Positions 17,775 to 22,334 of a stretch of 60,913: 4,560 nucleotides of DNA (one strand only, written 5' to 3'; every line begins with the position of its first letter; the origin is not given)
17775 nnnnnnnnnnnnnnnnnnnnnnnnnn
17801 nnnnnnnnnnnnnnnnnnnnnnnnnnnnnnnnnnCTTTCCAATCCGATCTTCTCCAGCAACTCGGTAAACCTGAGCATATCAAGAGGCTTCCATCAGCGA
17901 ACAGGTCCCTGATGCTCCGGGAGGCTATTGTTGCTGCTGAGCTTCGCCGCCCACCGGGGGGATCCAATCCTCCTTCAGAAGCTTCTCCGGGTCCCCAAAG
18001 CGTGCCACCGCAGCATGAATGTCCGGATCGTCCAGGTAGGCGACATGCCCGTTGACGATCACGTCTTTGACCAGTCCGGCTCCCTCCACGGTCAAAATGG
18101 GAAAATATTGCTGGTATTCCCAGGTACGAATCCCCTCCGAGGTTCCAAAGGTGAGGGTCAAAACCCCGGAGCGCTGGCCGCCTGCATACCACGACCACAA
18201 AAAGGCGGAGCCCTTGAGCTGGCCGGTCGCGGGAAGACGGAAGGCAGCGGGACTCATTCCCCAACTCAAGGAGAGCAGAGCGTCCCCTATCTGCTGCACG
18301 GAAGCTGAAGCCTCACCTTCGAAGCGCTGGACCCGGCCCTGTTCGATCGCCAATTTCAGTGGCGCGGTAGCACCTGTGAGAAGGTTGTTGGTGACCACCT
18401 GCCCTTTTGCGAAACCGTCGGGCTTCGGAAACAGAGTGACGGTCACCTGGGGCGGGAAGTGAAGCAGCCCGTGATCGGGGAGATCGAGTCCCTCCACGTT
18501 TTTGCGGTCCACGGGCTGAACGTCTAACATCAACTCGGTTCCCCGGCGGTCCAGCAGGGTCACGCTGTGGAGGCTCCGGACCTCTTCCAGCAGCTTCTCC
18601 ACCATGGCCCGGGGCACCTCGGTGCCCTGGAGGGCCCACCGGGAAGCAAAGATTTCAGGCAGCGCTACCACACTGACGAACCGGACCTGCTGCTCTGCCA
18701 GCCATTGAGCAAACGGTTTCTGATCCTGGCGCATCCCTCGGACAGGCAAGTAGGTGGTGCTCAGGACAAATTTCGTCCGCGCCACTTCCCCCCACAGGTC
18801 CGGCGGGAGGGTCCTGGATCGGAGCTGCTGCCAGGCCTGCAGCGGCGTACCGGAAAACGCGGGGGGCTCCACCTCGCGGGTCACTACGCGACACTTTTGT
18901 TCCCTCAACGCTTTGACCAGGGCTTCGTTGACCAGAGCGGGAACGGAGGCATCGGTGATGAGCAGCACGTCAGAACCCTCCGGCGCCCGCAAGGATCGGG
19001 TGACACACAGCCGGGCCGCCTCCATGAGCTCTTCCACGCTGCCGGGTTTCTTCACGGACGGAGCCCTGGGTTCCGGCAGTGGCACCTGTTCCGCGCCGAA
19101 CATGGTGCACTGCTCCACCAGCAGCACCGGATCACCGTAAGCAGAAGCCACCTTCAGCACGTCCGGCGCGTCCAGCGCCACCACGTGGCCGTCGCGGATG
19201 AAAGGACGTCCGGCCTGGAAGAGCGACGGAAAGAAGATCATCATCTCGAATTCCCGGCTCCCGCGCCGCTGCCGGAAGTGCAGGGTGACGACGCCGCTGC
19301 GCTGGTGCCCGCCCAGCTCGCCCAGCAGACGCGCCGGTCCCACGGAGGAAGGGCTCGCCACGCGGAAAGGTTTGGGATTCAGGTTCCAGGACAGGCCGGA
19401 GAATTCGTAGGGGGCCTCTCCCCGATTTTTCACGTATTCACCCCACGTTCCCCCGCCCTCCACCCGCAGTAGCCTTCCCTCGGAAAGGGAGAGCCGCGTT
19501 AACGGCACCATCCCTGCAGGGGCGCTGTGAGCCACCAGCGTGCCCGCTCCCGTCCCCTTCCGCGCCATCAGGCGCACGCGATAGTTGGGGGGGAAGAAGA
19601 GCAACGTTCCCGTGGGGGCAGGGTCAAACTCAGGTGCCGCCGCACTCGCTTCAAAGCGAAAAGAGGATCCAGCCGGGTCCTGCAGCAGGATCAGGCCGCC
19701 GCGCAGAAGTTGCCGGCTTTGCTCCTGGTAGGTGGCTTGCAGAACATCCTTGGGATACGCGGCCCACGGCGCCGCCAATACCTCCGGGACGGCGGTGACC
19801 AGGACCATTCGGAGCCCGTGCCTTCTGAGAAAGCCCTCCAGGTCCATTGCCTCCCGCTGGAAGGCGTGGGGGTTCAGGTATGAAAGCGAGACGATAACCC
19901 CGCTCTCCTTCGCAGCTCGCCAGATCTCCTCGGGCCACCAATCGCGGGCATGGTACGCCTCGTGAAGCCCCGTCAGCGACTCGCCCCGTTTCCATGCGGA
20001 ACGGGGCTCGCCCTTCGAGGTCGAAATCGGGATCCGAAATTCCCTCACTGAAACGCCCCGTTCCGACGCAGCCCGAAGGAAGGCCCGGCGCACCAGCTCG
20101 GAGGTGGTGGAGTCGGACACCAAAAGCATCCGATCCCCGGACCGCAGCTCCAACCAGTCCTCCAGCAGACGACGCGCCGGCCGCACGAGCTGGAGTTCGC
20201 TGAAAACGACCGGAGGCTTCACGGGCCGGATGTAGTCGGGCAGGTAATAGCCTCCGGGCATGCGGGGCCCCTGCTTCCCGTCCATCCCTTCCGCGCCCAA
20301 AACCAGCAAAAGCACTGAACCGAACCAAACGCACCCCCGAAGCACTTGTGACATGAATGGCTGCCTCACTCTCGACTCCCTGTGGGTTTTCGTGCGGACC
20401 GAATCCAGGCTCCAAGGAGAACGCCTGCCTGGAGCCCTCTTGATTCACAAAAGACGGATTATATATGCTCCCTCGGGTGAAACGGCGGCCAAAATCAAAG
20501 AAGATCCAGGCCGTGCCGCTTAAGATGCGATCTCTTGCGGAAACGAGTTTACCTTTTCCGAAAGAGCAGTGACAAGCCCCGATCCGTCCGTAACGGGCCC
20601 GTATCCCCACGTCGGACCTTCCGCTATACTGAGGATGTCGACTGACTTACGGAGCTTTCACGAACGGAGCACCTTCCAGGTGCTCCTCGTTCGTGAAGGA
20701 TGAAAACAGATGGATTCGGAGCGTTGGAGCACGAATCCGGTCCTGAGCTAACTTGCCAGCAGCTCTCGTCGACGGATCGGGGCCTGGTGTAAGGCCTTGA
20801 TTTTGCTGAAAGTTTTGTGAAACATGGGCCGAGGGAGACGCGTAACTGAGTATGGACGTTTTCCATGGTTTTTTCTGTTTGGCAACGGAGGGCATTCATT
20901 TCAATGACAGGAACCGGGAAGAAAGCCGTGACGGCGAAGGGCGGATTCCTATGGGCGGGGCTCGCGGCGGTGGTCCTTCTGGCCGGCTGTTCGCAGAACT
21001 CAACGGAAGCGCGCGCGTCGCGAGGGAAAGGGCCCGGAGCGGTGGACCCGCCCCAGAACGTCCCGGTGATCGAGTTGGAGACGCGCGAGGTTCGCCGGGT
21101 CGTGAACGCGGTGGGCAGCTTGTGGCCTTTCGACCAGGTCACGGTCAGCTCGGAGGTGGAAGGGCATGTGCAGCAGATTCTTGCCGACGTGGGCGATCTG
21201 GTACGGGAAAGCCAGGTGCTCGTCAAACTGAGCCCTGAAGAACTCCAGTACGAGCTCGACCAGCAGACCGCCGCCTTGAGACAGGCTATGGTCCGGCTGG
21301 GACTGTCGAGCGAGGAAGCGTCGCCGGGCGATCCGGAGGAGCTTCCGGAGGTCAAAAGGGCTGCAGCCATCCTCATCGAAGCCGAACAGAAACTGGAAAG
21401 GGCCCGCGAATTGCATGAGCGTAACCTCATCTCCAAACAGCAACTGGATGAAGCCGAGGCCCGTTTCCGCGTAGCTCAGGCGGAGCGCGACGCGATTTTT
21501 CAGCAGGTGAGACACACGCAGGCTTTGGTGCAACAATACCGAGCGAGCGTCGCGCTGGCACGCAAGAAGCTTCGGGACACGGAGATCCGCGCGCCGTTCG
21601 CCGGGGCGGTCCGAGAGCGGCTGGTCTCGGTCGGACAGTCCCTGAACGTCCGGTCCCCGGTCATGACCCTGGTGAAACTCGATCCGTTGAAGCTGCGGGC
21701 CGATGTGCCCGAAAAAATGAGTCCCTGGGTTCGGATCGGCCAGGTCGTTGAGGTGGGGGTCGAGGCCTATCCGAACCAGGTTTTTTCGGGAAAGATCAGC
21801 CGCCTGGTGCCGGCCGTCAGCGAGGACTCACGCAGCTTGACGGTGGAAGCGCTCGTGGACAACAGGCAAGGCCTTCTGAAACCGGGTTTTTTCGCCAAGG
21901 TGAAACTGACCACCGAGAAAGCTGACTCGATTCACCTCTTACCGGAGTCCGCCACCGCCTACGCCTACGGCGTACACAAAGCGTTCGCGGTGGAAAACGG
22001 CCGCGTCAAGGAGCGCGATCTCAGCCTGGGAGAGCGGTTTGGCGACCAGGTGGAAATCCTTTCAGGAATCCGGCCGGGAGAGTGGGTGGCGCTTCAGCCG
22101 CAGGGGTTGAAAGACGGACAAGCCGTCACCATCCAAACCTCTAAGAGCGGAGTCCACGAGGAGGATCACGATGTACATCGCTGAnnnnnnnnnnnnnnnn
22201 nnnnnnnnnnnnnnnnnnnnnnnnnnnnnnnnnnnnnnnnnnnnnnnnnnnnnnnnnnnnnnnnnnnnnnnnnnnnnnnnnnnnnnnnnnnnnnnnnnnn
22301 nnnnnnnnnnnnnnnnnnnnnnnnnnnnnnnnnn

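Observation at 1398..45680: Four paralogues (five domain copies) of an uncharacterised exported protein family scattered through the island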

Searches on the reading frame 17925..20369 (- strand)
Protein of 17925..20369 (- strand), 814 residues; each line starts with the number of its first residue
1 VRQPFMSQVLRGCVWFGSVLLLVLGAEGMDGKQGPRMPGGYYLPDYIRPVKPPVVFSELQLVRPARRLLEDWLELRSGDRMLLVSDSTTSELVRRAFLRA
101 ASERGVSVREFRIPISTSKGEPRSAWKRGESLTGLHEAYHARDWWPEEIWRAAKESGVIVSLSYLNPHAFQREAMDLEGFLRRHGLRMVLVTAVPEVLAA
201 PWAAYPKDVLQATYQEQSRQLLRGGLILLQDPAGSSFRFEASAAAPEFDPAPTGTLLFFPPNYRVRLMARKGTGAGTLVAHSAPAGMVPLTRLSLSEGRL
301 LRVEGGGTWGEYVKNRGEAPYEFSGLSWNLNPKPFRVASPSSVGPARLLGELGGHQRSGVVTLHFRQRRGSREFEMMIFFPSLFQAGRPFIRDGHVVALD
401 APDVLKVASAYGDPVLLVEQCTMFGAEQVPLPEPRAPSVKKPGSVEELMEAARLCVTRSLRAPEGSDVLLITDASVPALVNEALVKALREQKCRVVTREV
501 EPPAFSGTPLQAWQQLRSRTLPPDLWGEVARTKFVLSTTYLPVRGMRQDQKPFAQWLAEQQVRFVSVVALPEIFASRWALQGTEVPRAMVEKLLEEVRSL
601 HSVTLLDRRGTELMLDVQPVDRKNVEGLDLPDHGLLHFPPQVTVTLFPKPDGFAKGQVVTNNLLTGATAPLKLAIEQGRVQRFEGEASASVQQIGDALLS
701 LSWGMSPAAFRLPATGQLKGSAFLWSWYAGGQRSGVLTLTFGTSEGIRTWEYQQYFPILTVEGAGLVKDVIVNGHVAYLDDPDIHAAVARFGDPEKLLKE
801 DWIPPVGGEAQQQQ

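Call 7: search_protein_families(library=pfam, proteins=[window:17925-20369:-], max_evalue=1)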
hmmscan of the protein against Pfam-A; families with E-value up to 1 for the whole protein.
window:17925-20369:- (814 aa): 2 families
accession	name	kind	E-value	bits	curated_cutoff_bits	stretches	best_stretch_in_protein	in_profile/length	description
PF12710.13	HAD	-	0.03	15.2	27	1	167-230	83-147/189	haloacid dehalogenase-like hydrolase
PF22474.2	Ago_Mid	-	0.17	12.5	27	0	89-120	31-62/118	Argonaute, middle domain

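Call 8: search_protein_families(library=ncbifam, proteins=[window:17925-20369:-], max_evalue=1)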
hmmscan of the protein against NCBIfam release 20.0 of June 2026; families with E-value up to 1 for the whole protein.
window:17925-20369:- (814 aa): 0 families

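Call 40: find_homologous_proteins(query=window:17925-20369:-)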
Query window:17925-20369:- (814 aa): 1 proteins with E <= 0.001 among 8000 candidates.
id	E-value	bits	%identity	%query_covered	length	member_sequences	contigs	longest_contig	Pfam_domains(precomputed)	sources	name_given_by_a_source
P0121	0.0e+0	1781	100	97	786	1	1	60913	-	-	-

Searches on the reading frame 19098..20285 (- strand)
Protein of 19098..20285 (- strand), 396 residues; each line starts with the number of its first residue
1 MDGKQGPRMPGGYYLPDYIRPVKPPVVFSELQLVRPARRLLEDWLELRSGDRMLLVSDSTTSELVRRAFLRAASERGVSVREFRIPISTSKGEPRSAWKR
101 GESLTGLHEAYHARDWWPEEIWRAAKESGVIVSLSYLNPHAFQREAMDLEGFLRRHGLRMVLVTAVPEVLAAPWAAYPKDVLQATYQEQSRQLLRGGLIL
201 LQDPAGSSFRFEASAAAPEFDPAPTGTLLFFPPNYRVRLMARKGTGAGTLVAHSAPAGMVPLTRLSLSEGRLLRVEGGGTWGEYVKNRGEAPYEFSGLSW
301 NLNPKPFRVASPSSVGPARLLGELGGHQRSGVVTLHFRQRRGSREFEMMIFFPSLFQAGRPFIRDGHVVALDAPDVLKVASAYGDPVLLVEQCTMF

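Call 91: predict_structure(alignment_id=A5)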
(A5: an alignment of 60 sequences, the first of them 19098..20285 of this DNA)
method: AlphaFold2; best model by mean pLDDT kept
length: 396 residues; sequences in the alignment: 60
mean_pLDDT: 81.7   pTM: 0.82
mean pLDDT of the five models: 81.7, 79.4, 79.3, 79.1, 78.9
residues with pLDDT >= 90: 186; 70-90: 112; 50-70: 76; < 50: 22
segments of 3 or more residues with pLDDT < 50: 1-5, 17-19, 99-103, 223-227
pLDDT, mean of each block of 10 residues (from residue 1): 50 53 75 93 91 93 94 97 82 51 52 64 91 76 69 87 86 86 92 91 97 75 49 78 95 85 96 94 81 91 84 66 77 92 86 95 95 97 94 58
secondary structure, 60 per line:
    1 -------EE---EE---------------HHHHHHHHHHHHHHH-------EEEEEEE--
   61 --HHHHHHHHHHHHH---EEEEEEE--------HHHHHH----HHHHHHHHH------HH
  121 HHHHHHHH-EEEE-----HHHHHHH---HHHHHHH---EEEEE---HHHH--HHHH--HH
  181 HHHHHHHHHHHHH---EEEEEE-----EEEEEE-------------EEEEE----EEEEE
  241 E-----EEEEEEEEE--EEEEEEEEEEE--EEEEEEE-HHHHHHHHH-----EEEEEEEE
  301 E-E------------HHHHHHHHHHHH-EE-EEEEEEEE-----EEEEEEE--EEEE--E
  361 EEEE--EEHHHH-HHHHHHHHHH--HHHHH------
elements in order: H30-44 E52-58 H63-75 E79-85 H94-99 H104-112 H119-128 E130-133 H139-145 H149-155 E159-163 H167-170 H173-176 H179-193 E197-202 E208-213 E227-231 E236-241 E247-255 E258-268 E271-277 H279-287 E293-301 H316-327 E332-339 E345-351 E354-357 E360-364 H369-372 H374-383 H386-390

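Call 93: fold_search(model_id=the predicted structure, library=pdb)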
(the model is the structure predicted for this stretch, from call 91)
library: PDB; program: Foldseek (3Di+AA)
matches with E <= 10: 1901; with E <= 0.001: 15
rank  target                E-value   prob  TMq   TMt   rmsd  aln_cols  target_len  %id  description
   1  7cn3_A                3.5e-17  1.00  0.59  0.66   6.2       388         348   16  2,5-dihydroxypridine Dioxygenase in complex with 2,5-dihydroxypridine and product N-formylmaleamic acid (released 2020-12-16)
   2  7cup_E                3.3e-16  1.00  0.59  0.66   6.5       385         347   15  Structure of 2,5-dihydroxypridine Dioxygenase from Pseudomonas putida KT2440 (released 2020-12-16)
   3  7cn3_C                7.2e-16  1.00  0.55  0.61   6.9       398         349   16  2,5-dihydroxypridine Dioxygenase in complex with 2,5-dihydroxypridine and product N-formylmaleamic acid (released 2020-12-16)
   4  4icq_A                2.5e-11  1.00  0.46  0.45   8.4       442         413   11  Structural basis for substrate recognition and reaction mechanism of bacterial aminopeptidase peps (released 2013-10-23)
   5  2ayi_A                3.3e-11  1.00  0.49  0.49   9.3       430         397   13  Wild-type AmpT from Thermus thermophilus (released 2005-11-08)
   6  4ics_A                3.7e-11  1.00  0.45  0.43   9.3       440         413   12  Crystal structure of PepS from Streptococcus pneumoniae in complex with a substrate (released 2013-10-23)
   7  4icr_A                1.2e-10  1.00  0.51  0.50   8.3       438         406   10  Structural basis for substrate recognition and reaction mechanism of bacterial aminopeptidase peps (released 2013-10-23)
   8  1zjc                  7.3e-09  1.00  0.43  0.42   9.6       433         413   10  Aminopeptidase S from S. aureus (released 2005-06-07)
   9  1y4i                  6.4e-04  0.87  0.18  0.18  12.9       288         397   12  Crystal structure of Citrobacter Freundii L-methionine-lyase (released 2005-06-14)
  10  6lk2_A                6.8e-04  1.00  0.17  0.19  11.0       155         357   14  Crystal structure of Providencia alcalifaciens 3-dehydroquinate synthase (DHQS) in complex with Mg2+, NAD and chloroge (released 2020-07-29)
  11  4n03                  7.2e-04  1.00  0.18  0.18  10.4       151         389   16  Fatty acid ABC transporter substrate-binding protein from Thermomonospora curvata (released 2013-10-16)
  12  8g1u_A                7.2e-04  0.51  0.18  0.13  17.4       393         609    9  Structure of the methylosome-Lsm10/11 complex (released 2023-08-23)
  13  6lla_A                7.7e-04  1.00  0.18  0.20   7.0       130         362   15  Crystal structure of Providencia alcalifaciens 3-dehydroquinate synthase (DHQS) in complex with Mg2+ and NAD (released 2020-07-29)
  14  6lla_B                7.7e-04  1.00  0.18  0.20   8.0       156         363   15  Crystal structure of Providencia alcalifaciens 3-dehydroquinate synthase (DHQS) in complex with Mg2+ and NAD (released 2020-07-29)
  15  6lk2_C                9.2e-04  1.00  0.19  0.21   7.8       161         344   16  Crystal structure of Providencia alcalifaciens 3-dehydroquinate synthase (DHQS) in complex with Mg2+, NAD and chloroge (released 2020-07-29)
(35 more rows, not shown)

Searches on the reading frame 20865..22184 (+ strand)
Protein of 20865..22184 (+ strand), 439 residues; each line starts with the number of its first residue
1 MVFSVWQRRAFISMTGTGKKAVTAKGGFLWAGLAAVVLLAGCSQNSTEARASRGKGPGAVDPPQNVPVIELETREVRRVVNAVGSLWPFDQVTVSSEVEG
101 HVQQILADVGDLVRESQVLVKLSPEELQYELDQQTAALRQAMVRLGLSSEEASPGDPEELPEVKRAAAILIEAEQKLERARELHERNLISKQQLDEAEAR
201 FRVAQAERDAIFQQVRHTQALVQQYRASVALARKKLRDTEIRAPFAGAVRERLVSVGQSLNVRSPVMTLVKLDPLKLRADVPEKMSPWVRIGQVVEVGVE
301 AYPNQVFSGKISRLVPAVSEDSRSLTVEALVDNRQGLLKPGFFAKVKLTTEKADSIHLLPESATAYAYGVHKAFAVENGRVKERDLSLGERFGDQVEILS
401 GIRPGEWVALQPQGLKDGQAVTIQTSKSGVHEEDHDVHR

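Call 16: search_protein_families(library=pfam, proteins=[window:20865-22184:+], max_evalue=0.001)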
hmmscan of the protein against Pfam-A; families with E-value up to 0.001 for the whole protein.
window:20865-22184:+ (439 aa): 3 families
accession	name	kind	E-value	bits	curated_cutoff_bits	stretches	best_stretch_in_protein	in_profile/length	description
PF16576.10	HlyD_D23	-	3.3e-26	92.3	30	1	91-344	19-214/214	Barrel-sandwich domain of CusB or HlyD membrane-fusion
PF13437.12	HlyD_3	-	4.5e-18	66.4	22.2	1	241-341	2-106/106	HlyD family secretion protein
PF00364.28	Biotin_lipoyl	-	2.3e-06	27.8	22.1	0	91-122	42-73/73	Biotin-requiring enzyme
